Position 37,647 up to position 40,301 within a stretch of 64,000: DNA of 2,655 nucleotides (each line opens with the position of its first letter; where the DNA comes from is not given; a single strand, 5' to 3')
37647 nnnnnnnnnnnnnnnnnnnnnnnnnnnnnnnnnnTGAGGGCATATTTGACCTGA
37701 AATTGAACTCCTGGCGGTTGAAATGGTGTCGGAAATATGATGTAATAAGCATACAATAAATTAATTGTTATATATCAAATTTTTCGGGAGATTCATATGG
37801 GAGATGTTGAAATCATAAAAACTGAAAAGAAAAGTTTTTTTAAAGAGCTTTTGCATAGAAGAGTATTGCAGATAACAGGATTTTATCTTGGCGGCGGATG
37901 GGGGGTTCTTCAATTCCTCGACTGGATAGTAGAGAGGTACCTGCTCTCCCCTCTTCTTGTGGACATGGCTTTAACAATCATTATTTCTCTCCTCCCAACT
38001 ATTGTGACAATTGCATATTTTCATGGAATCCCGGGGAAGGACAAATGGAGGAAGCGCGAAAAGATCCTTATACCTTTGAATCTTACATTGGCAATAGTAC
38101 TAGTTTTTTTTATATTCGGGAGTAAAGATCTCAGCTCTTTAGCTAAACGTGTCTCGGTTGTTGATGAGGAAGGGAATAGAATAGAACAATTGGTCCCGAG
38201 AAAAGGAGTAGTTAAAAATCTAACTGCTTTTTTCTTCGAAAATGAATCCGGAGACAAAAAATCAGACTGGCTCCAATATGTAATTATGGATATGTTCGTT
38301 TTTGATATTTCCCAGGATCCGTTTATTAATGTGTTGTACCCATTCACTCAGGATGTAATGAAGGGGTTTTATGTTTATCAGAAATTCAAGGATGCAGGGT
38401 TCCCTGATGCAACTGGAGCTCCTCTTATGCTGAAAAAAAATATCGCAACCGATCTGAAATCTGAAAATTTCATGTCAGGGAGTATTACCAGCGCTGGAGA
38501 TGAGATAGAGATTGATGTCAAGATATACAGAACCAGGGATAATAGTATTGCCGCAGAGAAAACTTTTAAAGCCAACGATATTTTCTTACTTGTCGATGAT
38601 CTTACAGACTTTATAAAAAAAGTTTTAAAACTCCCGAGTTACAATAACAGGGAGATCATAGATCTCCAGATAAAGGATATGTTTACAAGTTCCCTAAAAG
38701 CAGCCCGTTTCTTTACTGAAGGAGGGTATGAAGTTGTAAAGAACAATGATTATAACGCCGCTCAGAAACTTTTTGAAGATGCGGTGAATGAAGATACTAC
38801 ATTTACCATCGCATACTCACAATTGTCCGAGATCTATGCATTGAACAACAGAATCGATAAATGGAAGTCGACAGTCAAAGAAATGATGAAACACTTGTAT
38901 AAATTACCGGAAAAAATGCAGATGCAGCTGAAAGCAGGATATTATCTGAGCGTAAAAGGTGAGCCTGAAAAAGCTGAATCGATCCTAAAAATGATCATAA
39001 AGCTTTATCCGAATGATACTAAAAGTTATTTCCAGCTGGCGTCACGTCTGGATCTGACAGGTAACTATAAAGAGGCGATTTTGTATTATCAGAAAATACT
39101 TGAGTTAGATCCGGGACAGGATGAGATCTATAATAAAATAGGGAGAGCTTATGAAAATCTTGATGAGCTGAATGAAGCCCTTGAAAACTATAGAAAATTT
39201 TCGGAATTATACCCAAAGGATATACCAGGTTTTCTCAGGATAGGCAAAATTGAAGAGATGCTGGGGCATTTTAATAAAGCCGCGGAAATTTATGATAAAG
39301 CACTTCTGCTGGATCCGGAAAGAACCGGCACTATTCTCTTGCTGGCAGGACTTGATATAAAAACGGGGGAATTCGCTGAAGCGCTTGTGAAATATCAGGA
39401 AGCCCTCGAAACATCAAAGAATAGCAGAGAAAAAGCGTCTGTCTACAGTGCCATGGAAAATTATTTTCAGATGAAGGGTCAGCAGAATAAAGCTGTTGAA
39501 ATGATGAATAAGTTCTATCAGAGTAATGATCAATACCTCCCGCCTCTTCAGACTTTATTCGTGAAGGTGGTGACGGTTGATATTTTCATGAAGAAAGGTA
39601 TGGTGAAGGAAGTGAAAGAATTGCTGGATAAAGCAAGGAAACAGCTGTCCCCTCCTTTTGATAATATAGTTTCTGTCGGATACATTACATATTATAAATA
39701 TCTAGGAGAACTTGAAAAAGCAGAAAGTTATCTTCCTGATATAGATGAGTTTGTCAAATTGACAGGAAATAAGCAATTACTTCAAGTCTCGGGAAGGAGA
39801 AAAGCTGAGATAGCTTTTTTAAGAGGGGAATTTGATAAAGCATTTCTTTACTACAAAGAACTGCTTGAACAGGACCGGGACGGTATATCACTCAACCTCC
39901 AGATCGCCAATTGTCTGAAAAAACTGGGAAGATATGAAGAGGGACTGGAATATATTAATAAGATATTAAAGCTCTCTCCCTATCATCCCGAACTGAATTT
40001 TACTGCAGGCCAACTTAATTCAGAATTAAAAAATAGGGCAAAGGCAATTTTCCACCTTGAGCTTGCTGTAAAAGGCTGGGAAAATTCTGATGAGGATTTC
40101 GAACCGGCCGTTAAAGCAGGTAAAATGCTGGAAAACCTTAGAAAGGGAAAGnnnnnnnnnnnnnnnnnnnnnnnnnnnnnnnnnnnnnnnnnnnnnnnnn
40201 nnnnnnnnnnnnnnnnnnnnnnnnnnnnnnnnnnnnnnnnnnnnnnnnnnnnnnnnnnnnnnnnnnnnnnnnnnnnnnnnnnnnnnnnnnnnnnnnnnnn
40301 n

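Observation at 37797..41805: Membrane TPR receptor-like protein coupled to a four-Zn-ribbon PP2C phosphatase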

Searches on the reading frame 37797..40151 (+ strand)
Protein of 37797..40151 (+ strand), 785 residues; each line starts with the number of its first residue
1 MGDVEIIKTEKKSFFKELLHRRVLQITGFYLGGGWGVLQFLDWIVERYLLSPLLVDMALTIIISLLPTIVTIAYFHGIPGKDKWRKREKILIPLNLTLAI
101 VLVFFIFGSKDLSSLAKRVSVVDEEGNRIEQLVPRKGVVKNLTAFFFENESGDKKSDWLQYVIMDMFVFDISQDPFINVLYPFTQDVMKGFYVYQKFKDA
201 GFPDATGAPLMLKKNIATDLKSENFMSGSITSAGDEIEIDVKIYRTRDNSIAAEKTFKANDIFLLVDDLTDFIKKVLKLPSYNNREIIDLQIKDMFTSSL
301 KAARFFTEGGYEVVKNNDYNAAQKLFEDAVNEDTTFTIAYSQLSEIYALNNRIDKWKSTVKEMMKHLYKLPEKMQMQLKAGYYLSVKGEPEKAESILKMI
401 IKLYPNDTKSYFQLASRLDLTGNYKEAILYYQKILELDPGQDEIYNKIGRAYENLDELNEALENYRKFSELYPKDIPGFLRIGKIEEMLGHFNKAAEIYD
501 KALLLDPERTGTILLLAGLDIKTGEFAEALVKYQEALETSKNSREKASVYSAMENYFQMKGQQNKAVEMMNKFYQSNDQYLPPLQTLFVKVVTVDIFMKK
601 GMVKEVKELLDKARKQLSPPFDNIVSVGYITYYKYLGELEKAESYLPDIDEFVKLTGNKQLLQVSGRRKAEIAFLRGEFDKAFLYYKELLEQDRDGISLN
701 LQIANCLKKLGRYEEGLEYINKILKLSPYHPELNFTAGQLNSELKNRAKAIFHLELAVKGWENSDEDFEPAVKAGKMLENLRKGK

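Call 3: search_protein_families(library=pfam, proteins=[window:37797-40151:+], max_evalue=0.1)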
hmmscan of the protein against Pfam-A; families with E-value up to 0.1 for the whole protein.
window:37797-40151:+ (785 aa): 35 families (the best 25 are shown)
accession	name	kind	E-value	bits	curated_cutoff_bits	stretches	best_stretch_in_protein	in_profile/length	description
PF14559.12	TPR_19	-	7e-29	100.4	25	4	674-725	2-53/68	Tetratricopeptide repeat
PF07719.23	TPR_2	-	7.7e-29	97.8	27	4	410-440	3-33/34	Tetratricopeptide repeat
PF13428.12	TPR_14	-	8.8e-27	91.3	23.5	3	411-450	4-43/44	Tetratricopeptide repeat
PF13181.12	TPR_8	-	7.8e-21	72.9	25.7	3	409-439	2-32/34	Tetratricopeptide repeat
PF00515.34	TPR_1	-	3.3e-20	71.4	27.8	4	419-439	12-32/34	Tetratricopeptide repeat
PF13424.12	TPR_12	-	4.7e-19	68.8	30.1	3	700-761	6-75/77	Tetratricopeptide repeat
PF13431.12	TPR_17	-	1.2e-14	53.7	24.4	1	430-463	1-34/34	Tetratricopeptide repeat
PF13371.12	TPR_9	-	1.7e-13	50.8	35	1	710-758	8-56/73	Tetratricopeptide repeat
PF13432.12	TPR_16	-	1e-12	48.7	32.7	1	379-441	2-64/65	Tetratricopeptide repeat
PF13174.12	TPR_6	-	3.1e-12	46.7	26.3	1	447-474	5-32/33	Tetratricopeptide repeat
PF23914.1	TPR_CcmH_CycH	-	1.3e-09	38.6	42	1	364-443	73-156/158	Cytochrome c-type biogenesis protein H TPR domain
PF25064.1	ARM_TT21_5th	-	1.9e-09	38.3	27.8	1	670-759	8-100/117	TT21 fifth ARM repeats domain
PF12895.13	ANAPC3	-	3.5e-09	37.3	27.2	2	670-722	30-81/82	Anaphase-promoting complex, cyclosome, subunit 3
PF13414.12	TPR_11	-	3.9e-09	36.5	26.8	1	422-455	8-41/42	TPR repeat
PF25062.1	ARM_TT21_N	-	1.3e-08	35.3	40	1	489-584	113-205/222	Tetratricopeptide repeat protein 21 N-terminal ARM repeat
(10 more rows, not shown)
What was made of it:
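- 38703..40091 (+): Gene 1 aa ~303-765: TPR array of about a dozen repeats. Pfam TPR_19, TPR_2, TPR_14, TPR_8, TPR_1 and others, E down to 7e-29 (call 3).
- On TPR repeat proteins: More than ten TPR Pfam families above threshold, aa ~303-765 (call 3)
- Checked: Many TPR families hit between about aa 303 and 765 (call 3).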

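Call 4: search_protein_families(library=ncbifam, proteins=[window:37797-40151:+], max_evalue=0.1)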
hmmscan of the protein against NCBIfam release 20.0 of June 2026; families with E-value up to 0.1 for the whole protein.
window:37797-40151:+ (785 aa): 33 families (the best 25 are shown)
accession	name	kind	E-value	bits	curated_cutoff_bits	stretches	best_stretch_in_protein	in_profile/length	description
TIGR02917.1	PEP_TPR_lipo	equivalog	3.7e-26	91.3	312.2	3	309-486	471-645/899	XrtA/PEP-CTERM system TPR-repeat protein PrsT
NF040959.1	MamA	equivalog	1.2e-24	87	200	3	303-471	37-202/204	magnetosome protein MamA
TIGR02552.1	LcrH_SycD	equivalog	7.1e-18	64.6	104.8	3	365-464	8-108/136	SycD/LcrH family type III secretion system chaperone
TIGR04510.1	mod_pep_cyc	subfamily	9.8e-17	60.7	400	2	295-456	391-550/814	putative peptide modification system cyclase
TIGR00990.1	3a0801s09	subfamily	2.2e-13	49.7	757.25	2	380-539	337-496/615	mitochondrial import receptor subunit TOM70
TIGR02521.1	type_IV_pilW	equivalog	4.2e-13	49.4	154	1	373-549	32-208/234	type IV pilus biogenesis/stability protein PilW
NF002725.1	PRK02603.1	equivalog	2.3e-10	40.7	143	2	523-589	48-114/173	photosystem I assembly protein Ycf3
NF052415.1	T3SS_chap_SctY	equivalog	2.8e-10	40.7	70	2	376-468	9-103/106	type III secretion apparatus assembly chaperone SctY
NF053607.1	CHU_0125_OmpA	equivalog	4.9e-10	38.5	620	3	667-761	23-117/639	CHU_0125 family OmpA-like outer membrane integrity protein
NF008757.0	PRK11788.1-5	equivalog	9.2e-10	38.2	363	1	319-474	123-281/388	lipopolysaccharide assembly protein LapB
NF033920.0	C39_PA2778_fam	equivalog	2.4e-09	37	150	2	374-466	156-248/255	PA2778 family cysteine peptidase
TIGR02795.1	tol_pal_ybgF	equivalog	2.1e-08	34.7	90.1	1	310-409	9-111/119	tol-pal system protein YbgF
NF008756.0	PRK11788.1-4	equivalog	2.4e-08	33.4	474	1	319-463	123-270/389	lipopolysaccharide assembly protein LapB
TIGR00540.1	TPR_hemY_coli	hypoth_equivalog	2.7e-08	33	142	1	314-433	272-384/385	heme biosynthesis-associated TPR protein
NF008520.0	PRK11447.1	equivalog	6.1e-08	30.9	858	2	354-541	558-742/1157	cellulose synthase complex outer membrane protein BcsC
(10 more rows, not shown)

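Call 23: find_homologous_proteins(query=window:37797-40151:+, max_evalue=1e-10)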
Query window:37797-40151:+ (785 aa): 37 proteins with E <= 1e-10 among 8000 candidates.
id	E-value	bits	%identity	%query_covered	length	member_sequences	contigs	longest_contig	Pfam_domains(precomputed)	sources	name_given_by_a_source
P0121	0.0e+0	1741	100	100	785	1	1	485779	PF13431.13,PF23914.2,PF25062.2,PF13414.13,PF25058.2,PF13176.13,PF13428.13,PF25064.2,PF14559.13,PF13371.13,PF17874.8,PF00515.35,PF12895.14,PF13424.13,PF21033.5,PF13432.13,PF13181.13,PF07719.24,PF13174.13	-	-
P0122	0.0e+0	1085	62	98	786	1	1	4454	PF05843.21,PF13431.13,PF23914.2,PF25060.1,PF13414.13,PF13176.13,PF13428.13,PF25064.2,PF13374.13,PF14559.13,PF13371.13,PF00515.35,PF12895.14,PF13424.13,PF21033.5,PF13432.13,PF13181.13,PF07719.24,PF13174.13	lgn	-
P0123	0.0e+0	1073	62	98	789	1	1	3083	PF13431.13,PF23914.2,PF25060.1,PF13414.13,PF25058.2,PF13176.13,PF13428.13,PF25064.2,PF13374.13,PF14559.13,PF24575.2,PF13371.13,PF17874.8,PF00515.35,PF12895.14,PF13424.13,PF21033.5,PF13432.13,PF13429.13,PF13181.13,PF07719.24,PF13174.13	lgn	-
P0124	2.5e-287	974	55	99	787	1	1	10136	PF25063.1,PF13431.13,PF23914.2,PF25060.1,PF25062.2,PF13414.13,PF25058.2,PF13176.13,PF13428.13,PF25064.2,PF13374.13,PF14559.13,PF24575.2,PF13371.13,PF17874.8,PF00515.35,PF12895.14,PF13424.13,PF13432.13,PF13429.13,PF13181.13,PF07719.24,PF13174.13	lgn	-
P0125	1.5e-279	948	53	99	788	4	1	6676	PF05843.21,PF13431.13,PF23914.2,PF25062.2,PF13414.13,PF13428.13,PF25064.2,PF14559.13,PF13371.13,PF17874.8,PF00515.35,PF12895.14,PF13424.13,PF13432.13,PF13181.13,PF07719.24,PF13174.13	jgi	-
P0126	3.1e-252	858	49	98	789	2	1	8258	PF25063.1,PF13431.13,PF23914.2,PF13414.13,PF13176.13,PF13428.13,PF25064.2,PF14559.13,PF13371.13,PF00515.35,PF12895.14,PF13424.13,PF21033.5,PF13432.13,PF13181.13,PF07719.24,PF13174.13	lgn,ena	-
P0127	4.2e-239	814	47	100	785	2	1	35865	PF25063.1,PF13431.13,PF23914.2,PF25060.1,PF13414.13,PF21325.4,PF25058.2,PF13176.13,PF13428.13,PF25064.2,PF13374.13,PF14559.13,PF24575.2,PF13371.13,PF00515.35,PF04212.25,PF12895.14,PF13424.13,PF21033.5,PF13432.13,PF13181.13,PF07719.24,PF13174.13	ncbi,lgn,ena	-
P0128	1.5e-238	812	48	98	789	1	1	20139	PF13431.13,PF23914.2,PF13414.13,PF13176.13,PF13428.13,PF25064.2,PF13374.13,PF14559.13,PF25068.3,PF13371.13,PF00515.35,PF12895.14,PF13424.13,PF28559.1,PF21033.5,PF13432.13,PF13429.13,PF13181.13,PF07719.24,PF13174.13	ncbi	ncbi:tetratricopeptide repeat protein [Acidobacteriota bacterium]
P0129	1.1e-229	783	47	98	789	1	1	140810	PF25063.1,PF13431.13,PF23914.2,PF13414.13,PF13176.13,PF13428.13,PF13374.13,PF14559.13,PF24575.2,PF00515.35,PF12895.14,PF13424.13,PF13432.13,PF13181.13,PF07719.24,PF13174.13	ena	-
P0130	4.3e-226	771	48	98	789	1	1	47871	PF13431.13,PF23914.2,PF13414.13,PF13176.13,PF13428.13,PF23241.2,PF25064.2,PF14559.13,PF13371.13,PF00515.35,PF13424.13,PF21033.5,PF13432.13,PF13181.13,PF07719.24,PF13174.13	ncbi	-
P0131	1.3e-222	760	45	99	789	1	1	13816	PF25063.1,PF14853.13,PF13431.13,PF23914.2,PF25060.1,PF25062.2,PF13414.13,PF13176.13,PF13428.13,PF13374.13,PF14559.13,PF13371.13,PF00515.35,PF12895.14,PF13424.13,PF13432.13,PF13181.13,PF07719.24,PF13174.13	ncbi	-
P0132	3.4e-135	471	32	99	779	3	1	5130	PF03704.24,PF13431.13,PF13414.13,PF13176.13,PF13428.13,PF25064.2,PF13374.13,PF14559.13,PF25068.3,PF13371.13,PF00515.35,PF12895.14,PF13424.13,PF21033.5,PF13432.13,PF13181.13,PF07719.24,PF13174.13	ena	-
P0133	2.3e-130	455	32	99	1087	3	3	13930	PF13414.13,PF13374.13,PF24575.2,PF07714.24,PF00069.32,PF00515.35,PF13424.13,PF14531.13,PF13429.13,PF07719.24,PF13174.13,PF13431.13,PF13240.12,PF23914.2,PF13176.13,PF13428.13,PF17667.8,PF25064.2,PF14559.13,PF13371.13,PF03109.23,PF12895.14,PF21033.5,PF13432.13,PF13181.13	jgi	jgi:serine/threonine protein kinase/tetratricopeptide (TPR) repeat protein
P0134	3.3e-125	438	31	97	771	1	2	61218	PF10602.16,PF13414.13,PF12569.15,PF13374.13,PF24575.2,PF25068.3,PF00515.35,PF13424.13,PF28559.1,PF13429.13,PF07719.24,PF13174.13,PF20308.5,PF13431.13,PF23914.2,PF13176.13,PF13428.13,PF25064.2,PF14559.13,PF13371.13,PF12895.14,PF21033.5,PF13432.13,PF13181.13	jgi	jgi:tetratricopeptide (TPR) repeat protein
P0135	3.8e-102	361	32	85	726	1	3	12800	PF13431.13,PF23914.2,PF13414.13,PF13176.13,PF13428.13,PF25064.2,PF13374.13,PF14559.13,PF13371.13,PF00515.35,PF12895.14,PF13424.13,PF21033.5,PF13432.13,PF13181.13,PF07719.24,PF13174.13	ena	-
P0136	2.7e-93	332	28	98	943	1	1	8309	PF25063.1,PF13431.13,PF23914.2,PF13414.13,PF13176.13,PF13428.13,PF14559.13,PF13371.13,PF00515.35,PF12895.14,PF13424.13,PF13432.13,PF00211.26,PF13181.13,PF07719.24,PF13174.13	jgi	-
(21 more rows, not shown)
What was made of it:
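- Closest known: Receptor Ser/Thr kinases and adenylate cyclases built on the same TM/TolB-N/TPR body. Same: Gene 1 aligns over 98-99% of its length with the sensor body of these proteins (call 23).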

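Call 57: find_encoding_contigs(protein=P0130, flank=5000, max_places=1)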
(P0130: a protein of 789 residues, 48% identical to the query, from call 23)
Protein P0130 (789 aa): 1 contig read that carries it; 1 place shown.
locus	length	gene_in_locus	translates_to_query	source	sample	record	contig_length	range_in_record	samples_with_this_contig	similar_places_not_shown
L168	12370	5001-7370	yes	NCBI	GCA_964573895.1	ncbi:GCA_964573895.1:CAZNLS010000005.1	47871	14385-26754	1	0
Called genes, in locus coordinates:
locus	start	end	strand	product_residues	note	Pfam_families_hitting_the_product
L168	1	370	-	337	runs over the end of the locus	PF18152:DAHP_snth_FXD, PF00793:DAHP_synth_1, PF03102:NeuB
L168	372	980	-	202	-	PF00697:PRAI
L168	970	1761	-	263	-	PF00218:IGPS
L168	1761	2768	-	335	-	PF02885:Glycos_trans_3N, PF00591:Glycos_transf_3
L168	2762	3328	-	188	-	PF00117:GATase, PF07722:Peptidase_C26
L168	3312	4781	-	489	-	PF04715:, PF00425:Chorismate_bind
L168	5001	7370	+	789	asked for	PF13424:TPR_12 (faint), PF23914:TPR_CcmH_CycH (faint), PF00515:TPR_1 (faint), PF13174:TPR_6 (faint), PF13176:TPR_7 (faint), PF13181:TPR_8 (faint), PF13414:TPR_11 (weak), PF07719:TPR_2 (weak), +8 more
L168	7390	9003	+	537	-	PF13453:Zn_ribbon_TFIIB, PF07228:SpoIIE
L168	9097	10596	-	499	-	PF01266:DAO (faint), PF01593:Amino_oxidase, PF13450:NAD_binding_8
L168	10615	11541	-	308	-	PF01641:SelR, PF01625:PMSR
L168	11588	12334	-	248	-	PF00072:Response_reg, PF04397:LytTR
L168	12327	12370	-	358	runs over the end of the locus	PF06580:His_kinase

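Call 58: find_encoding_contigs(protein=P0128, flank=5000, max_places=1)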
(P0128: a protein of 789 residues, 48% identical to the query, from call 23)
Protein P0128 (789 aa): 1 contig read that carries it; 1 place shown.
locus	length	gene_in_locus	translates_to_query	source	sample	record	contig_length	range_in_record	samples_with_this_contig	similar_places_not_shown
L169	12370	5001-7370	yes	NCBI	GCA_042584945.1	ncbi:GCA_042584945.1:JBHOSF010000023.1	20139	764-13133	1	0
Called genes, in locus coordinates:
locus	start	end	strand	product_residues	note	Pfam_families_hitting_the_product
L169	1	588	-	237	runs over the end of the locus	PF13346:ABC2_membrane_5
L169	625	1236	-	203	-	PF13346:ABC2_membrane_5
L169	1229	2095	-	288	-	PF13476:AAA_23 (faint), PF13175:AAA_15 (faint), PF00005:ABC_tran, PF13304:AAA_21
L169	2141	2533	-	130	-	PF00392:GntR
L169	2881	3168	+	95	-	PF09907:HigB_toxin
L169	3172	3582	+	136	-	PF01381:HTH_3 (weak)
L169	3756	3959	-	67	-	-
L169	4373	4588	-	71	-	-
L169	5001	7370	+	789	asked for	PF13424:TPR_12 (faint), PF25068:ARM_TT21_4th (faint), PF12895:ANAPC3 (weak), PF00515:TPR_1 (weak), PF07719:TPR_2 (weak), PF13181:TPR_8 (weak), PF13432:TPR_16 (weak), PF14559:TPR_19 (weak), +12 more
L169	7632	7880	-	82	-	-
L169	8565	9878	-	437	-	PF02518:HATPase_c, PF00072:Response_reg, PF00165:HTH_AraC (faint), PF12833:HTH_18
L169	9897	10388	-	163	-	PF00512:HisKA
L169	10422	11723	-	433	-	PF07494:Reg_prop (faint), PF07495:Y_Y_Y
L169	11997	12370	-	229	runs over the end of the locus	-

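Call 59: find_encoding_contigs(protein=P0131, flank=5000, max_places=1)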
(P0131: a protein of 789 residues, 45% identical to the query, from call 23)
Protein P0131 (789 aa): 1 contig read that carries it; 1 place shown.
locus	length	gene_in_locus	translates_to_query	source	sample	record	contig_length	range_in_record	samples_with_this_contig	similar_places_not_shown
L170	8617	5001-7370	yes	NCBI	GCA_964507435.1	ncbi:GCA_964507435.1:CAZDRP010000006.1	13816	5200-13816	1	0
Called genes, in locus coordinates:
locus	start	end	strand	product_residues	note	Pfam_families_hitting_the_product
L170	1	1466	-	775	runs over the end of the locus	-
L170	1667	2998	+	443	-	PF05139:Erythro_esteras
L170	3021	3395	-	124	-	PF00072:Response_reg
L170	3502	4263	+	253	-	PF13349:DUF4097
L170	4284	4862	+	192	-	PF14512:TM1586_NiRdase (faint), PF00881:Nitroreductase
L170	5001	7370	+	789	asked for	PF25060:ARM_TT21_2nd (faint), PF25063:ARM_TT21_C (faint), PF13414:TPR_11 (weak), PF13432:TPR_16 (weak), PF14559:TPR_19 (weak), PF14559:TPR_19 (weak), PF12895:ANAPC3 (weak), PF14559:TPR_19 (weak), +13 more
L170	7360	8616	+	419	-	?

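Call 60: find_encoding_contigs(protein=P0134, flank=5000, max_places=1)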
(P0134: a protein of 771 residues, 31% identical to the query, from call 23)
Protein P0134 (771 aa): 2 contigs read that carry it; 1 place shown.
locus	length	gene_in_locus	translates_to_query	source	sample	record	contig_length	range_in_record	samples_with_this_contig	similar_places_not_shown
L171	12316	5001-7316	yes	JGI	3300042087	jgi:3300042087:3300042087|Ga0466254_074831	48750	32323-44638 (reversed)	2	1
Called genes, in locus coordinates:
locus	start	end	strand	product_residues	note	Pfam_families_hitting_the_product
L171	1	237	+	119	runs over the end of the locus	PF05635:23S_rRNA_IVP, PF22296:bAvd (weak)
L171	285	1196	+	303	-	PF00005:ABC_tran, PF13304:AAA_21 (faint)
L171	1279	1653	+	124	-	PF13366:PDDEXK_3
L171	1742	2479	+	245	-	PF00005:ABC_tran, PF13304:AAA_21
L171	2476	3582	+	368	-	PF12679:ABC2_membrane_2, PF12698:ABC2_membrane_3, PF01061:ABC2_membrane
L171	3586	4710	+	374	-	PF12679:ABC2_membrane_2, PF12730:ABC2_membrane_4 (faint), PF12698:ABC2_membrane_3, PF01061:ABC2_membrane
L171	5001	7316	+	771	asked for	PF24575:TPR_Slam (faint), PF23914:TPR_CcmH_CycH (faint), PF00515:TPR_1 (faint), PF07719:TPR_2 (faint), PF12895:ANAPC3 (faint), PF13414:TPR_11 (faint), PF13428:TPR_14 (faint), PF13424:TPR_12 (weak), +16 more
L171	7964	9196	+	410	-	PF03417:AAT (weak)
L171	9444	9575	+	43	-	-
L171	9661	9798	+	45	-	-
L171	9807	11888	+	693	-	-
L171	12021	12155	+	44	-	-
